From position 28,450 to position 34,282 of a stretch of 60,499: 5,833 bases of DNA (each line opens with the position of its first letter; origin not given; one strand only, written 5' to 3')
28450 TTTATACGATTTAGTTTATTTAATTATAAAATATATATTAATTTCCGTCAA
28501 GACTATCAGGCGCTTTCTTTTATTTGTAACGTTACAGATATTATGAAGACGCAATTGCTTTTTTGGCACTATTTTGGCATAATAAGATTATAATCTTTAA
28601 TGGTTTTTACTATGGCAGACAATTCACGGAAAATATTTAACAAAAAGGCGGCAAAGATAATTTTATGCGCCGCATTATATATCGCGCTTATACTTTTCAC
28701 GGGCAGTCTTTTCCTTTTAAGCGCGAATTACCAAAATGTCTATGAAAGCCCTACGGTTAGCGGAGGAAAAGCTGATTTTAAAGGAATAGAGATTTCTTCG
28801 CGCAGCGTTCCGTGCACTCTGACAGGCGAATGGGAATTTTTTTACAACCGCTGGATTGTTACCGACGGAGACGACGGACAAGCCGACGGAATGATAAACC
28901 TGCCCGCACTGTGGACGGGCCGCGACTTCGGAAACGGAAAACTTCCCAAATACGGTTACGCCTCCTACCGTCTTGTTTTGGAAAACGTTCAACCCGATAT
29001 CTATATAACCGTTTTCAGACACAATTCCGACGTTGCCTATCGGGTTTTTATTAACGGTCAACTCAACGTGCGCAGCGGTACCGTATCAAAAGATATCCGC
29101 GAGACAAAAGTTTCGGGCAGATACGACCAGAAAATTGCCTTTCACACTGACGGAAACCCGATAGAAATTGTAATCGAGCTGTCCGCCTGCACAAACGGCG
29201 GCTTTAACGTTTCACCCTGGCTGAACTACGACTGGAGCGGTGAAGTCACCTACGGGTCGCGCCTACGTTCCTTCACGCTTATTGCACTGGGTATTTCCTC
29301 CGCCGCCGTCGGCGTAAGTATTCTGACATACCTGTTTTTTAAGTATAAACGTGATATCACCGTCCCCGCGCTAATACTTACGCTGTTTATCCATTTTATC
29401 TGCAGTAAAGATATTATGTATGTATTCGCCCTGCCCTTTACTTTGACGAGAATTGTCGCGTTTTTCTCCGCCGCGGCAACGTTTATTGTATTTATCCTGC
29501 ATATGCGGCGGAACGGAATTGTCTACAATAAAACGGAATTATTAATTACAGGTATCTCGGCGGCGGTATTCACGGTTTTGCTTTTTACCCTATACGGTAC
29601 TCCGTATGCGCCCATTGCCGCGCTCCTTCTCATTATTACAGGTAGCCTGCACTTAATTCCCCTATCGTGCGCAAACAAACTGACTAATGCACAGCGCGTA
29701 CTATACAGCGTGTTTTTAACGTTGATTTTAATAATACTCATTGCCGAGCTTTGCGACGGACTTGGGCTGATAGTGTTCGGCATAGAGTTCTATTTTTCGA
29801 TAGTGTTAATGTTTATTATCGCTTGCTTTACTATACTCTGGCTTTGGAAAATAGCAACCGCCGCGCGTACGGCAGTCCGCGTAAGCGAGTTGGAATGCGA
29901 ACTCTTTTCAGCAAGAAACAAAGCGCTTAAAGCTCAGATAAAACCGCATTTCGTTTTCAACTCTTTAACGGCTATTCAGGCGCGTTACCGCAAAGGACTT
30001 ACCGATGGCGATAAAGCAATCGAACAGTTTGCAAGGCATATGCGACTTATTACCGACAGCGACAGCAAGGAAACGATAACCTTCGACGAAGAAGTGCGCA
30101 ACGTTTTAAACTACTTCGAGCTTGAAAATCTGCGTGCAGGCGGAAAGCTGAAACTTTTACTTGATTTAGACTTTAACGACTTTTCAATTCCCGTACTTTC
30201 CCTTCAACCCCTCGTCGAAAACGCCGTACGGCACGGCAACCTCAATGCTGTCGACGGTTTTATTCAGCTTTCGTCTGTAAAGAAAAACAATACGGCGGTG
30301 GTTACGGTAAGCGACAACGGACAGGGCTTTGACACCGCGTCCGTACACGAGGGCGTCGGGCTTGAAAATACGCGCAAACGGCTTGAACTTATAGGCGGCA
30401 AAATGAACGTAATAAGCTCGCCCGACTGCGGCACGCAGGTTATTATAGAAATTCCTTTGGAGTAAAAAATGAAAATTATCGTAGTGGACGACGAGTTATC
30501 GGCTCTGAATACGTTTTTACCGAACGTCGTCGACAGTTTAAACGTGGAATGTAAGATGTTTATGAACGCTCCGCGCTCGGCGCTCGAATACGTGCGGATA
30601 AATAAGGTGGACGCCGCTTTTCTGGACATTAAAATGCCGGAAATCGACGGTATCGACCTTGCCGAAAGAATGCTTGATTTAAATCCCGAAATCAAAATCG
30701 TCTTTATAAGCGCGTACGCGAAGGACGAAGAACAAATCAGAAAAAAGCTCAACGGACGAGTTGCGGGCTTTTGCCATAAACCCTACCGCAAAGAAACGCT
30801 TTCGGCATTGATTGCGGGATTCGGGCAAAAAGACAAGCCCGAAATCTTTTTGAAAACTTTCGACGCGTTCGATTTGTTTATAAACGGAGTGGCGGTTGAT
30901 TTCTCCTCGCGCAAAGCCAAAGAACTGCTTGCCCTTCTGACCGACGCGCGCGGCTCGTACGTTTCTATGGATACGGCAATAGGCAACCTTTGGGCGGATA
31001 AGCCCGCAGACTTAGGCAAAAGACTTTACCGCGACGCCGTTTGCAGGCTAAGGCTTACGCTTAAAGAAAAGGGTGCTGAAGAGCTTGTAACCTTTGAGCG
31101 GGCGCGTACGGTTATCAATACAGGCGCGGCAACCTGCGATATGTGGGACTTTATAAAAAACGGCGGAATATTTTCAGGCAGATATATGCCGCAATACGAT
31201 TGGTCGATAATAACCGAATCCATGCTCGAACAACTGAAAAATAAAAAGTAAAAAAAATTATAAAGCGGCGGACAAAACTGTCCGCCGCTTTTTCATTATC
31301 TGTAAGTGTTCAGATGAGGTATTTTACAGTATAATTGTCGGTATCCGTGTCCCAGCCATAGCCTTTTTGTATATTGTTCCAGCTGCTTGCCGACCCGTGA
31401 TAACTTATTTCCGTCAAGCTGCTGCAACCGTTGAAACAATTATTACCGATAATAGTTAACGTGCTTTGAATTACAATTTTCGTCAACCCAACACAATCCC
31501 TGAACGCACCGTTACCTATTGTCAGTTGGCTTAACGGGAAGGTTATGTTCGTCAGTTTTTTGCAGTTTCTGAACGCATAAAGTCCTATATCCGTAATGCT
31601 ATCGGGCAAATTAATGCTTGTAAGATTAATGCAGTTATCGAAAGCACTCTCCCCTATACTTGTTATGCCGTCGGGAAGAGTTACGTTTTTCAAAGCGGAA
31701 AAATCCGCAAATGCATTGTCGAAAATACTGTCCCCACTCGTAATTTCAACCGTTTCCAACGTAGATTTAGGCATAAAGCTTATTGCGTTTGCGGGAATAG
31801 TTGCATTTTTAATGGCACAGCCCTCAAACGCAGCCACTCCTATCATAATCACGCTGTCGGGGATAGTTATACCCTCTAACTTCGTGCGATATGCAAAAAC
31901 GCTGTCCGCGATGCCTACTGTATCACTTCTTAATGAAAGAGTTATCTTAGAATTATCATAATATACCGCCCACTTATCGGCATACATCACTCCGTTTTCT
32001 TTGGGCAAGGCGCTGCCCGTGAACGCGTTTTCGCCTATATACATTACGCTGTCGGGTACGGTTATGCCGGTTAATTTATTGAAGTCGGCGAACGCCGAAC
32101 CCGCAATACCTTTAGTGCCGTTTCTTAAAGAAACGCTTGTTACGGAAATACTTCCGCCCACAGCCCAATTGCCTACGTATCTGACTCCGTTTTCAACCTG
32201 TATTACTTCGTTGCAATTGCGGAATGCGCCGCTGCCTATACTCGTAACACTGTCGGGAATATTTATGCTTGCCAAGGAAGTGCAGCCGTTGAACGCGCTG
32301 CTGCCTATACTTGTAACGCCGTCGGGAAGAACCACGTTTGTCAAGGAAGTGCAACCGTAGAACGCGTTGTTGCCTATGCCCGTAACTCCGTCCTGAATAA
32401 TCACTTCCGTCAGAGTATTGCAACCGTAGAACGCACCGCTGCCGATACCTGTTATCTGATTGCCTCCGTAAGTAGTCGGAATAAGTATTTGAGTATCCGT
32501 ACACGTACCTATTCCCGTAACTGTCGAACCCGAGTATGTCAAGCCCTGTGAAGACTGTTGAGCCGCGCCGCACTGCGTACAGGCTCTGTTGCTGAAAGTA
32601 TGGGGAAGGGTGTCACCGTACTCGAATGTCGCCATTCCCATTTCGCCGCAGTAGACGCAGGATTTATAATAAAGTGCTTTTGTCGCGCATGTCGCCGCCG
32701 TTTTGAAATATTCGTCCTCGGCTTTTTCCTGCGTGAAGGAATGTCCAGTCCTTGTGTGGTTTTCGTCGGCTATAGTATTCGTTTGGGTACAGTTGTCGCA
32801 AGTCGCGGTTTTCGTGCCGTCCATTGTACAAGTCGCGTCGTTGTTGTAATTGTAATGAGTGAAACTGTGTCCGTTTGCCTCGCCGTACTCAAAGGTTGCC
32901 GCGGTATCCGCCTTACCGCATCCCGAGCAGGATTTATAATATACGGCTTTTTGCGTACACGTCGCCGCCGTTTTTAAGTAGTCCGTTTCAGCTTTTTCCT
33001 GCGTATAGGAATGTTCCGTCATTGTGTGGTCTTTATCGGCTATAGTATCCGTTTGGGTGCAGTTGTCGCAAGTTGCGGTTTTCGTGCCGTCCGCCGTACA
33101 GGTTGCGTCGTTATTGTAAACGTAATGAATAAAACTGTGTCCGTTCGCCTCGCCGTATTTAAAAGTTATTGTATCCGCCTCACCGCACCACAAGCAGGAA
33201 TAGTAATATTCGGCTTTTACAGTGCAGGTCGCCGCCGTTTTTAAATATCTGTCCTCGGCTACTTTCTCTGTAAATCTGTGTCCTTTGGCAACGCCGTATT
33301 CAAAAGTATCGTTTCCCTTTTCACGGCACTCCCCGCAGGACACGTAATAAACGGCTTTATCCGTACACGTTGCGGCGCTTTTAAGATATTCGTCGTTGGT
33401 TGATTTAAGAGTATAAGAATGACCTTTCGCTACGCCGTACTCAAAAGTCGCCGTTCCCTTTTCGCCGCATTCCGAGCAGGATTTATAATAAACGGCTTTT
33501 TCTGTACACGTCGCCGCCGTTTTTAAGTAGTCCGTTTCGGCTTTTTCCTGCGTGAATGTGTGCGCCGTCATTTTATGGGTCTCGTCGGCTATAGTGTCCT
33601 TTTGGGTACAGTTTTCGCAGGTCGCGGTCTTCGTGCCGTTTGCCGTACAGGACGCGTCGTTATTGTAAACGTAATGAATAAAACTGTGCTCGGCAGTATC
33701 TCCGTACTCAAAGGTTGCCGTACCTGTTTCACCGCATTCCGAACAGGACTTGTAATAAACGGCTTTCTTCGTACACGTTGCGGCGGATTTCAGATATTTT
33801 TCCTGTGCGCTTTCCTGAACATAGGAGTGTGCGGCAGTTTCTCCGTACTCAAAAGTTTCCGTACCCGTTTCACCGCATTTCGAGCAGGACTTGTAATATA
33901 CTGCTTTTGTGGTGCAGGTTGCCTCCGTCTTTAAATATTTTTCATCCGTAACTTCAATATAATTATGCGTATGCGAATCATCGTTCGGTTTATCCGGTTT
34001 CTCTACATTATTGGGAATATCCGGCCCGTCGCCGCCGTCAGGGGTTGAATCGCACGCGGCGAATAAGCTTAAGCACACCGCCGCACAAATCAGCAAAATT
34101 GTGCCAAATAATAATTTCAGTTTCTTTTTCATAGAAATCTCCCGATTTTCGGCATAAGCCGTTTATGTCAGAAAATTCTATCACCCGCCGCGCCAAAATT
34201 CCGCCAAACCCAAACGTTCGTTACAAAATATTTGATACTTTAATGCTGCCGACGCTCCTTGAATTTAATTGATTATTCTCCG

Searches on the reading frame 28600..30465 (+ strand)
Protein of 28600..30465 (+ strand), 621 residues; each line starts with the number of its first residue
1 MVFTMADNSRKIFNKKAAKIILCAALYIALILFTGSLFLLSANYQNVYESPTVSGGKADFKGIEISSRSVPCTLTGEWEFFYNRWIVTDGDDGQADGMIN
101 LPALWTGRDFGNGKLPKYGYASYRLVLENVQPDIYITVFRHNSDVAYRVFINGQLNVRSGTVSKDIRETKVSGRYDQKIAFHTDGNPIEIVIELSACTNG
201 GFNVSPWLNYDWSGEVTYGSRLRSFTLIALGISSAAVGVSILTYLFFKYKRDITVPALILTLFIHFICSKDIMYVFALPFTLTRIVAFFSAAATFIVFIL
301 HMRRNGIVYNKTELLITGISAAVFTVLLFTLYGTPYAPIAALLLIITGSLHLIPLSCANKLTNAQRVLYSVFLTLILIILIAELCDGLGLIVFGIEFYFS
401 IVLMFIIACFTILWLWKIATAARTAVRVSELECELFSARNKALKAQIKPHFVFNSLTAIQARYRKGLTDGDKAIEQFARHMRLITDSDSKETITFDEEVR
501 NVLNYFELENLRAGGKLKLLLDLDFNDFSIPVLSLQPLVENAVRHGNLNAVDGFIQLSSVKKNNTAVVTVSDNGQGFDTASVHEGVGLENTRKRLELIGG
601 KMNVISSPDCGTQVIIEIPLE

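Call 45: search_protein_families(library=pfam, proteins=[window:28600-30465:+], max_evalue=0.00001)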
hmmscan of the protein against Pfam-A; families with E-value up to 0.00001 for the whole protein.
window:28600-30465:+ (621 aa): 2 families
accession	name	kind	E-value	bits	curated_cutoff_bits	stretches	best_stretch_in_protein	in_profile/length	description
PF06580.19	His_kinase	-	8.6e-17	61.6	25.2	1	439-516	2-80/81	Histidine kinase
PF02518.31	HATPase_c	-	2.1e-10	41.5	26.4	1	535-621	10-110/111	Histidine kinase-, DNA gyrase B-, and HSP90-like ATPase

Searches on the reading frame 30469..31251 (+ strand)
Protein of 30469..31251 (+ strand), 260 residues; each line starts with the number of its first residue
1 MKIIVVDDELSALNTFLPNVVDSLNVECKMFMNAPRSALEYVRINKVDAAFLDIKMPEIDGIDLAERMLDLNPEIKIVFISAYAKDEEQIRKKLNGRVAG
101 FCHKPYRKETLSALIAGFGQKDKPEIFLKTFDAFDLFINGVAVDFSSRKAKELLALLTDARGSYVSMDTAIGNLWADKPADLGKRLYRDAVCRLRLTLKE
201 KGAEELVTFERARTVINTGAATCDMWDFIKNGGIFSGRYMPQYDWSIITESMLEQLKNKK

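Call 45: search_protein_families(library=pfam, proteins=[window:30469-31251:+], max_evalue=0.00001)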
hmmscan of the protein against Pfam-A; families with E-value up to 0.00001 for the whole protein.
window:30469-31251:+ (260 aa): 1 family
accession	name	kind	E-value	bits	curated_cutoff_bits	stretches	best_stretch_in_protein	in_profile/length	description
PF00072.30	Response_reg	-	7.9e-16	58.6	30.2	1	3-115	1-110/111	Response regulator receiver domain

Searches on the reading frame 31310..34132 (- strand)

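Call 45: search_protein_families(library=pfam, proteins=[window:31310-34132:-], max_evalue=0.00001)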
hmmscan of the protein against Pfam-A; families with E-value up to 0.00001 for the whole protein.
window:31310-34132:- (940 aa): 2 families
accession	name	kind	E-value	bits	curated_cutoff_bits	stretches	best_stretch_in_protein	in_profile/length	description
PF13306.12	LRR_5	-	9.5e-80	265.2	27.7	4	786-907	8-127/127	BspA type Leucine rich repeat region (6 copies)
PF13855.12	LRR_8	-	1.4e-11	44.4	27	0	823-863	13-54/61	Leucine rich repeat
